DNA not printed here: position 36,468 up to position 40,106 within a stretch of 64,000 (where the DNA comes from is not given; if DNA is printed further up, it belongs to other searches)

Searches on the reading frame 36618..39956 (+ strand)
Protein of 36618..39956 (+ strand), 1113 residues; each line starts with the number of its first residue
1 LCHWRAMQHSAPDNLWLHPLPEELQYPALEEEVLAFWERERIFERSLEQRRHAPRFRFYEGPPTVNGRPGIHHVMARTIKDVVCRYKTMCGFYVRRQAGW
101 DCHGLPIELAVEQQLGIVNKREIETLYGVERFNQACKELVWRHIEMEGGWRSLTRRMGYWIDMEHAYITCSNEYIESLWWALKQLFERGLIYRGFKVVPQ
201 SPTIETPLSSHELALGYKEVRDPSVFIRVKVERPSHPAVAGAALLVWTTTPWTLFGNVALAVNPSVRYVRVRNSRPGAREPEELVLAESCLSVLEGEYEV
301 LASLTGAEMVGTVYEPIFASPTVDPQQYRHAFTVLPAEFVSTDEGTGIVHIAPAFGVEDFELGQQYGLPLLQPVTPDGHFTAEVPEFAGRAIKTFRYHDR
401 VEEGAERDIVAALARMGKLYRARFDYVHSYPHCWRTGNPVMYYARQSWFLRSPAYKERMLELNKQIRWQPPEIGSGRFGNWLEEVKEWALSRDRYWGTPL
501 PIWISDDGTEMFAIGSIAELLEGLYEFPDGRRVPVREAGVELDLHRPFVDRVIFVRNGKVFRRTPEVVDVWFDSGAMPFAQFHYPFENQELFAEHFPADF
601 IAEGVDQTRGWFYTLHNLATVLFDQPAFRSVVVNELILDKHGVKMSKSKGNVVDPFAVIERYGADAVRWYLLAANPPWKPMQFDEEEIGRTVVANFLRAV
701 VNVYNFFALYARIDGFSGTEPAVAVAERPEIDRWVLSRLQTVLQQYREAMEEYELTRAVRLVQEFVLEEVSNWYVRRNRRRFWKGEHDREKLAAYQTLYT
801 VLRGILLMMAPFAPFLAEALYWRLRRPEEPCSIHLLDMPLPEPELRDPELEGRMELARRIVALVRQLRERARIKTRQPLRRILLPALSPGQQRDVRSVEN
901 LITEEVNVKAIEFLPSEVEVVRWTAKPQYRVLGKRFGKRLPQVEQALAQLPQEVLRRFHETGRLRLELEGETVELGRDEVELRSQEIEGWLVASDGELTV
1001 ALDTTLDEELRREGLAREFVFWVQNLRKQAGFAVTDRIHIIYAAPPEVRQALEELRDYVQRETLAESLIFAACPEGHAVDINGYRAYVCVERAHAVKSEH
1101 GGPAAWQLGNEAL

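Call 65: search_protein_families(library=pfam, proteins=[window:36618-39956:+], max_evalue=0.001)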
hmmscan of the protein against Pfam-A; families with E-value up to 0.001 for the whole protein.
window:36618-39956:+ (1113 aa): 5 families
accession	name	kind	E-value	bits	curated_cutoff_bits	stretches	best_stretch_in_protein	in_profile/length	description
PF00133.28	tRNA-synt_1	-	7.3e-119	397.6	22.7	1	33-674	2-405/414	tRNA synthetases class I (I, L, M and V)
PF19302.4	DUF5915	-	6.9e-58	195.9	27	1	900-1092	2-194/195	Domain of unknown function (DUF5915)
PF08264.19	Anticodon_1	-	1.5e-35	122.7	25.1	1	732-881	1-146/148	Anticodon-binding domain of tRNA ligase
PF09334.17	tRNA-synt_1g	-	5.1e-20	72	20.1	1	567-704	244-387/391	tRNA synthetases class I (M)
PF01921.24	tRNA-synt_1f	-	1.7e-05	24.4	27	1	604-691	241-328/360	tRNA synthetases class I (K)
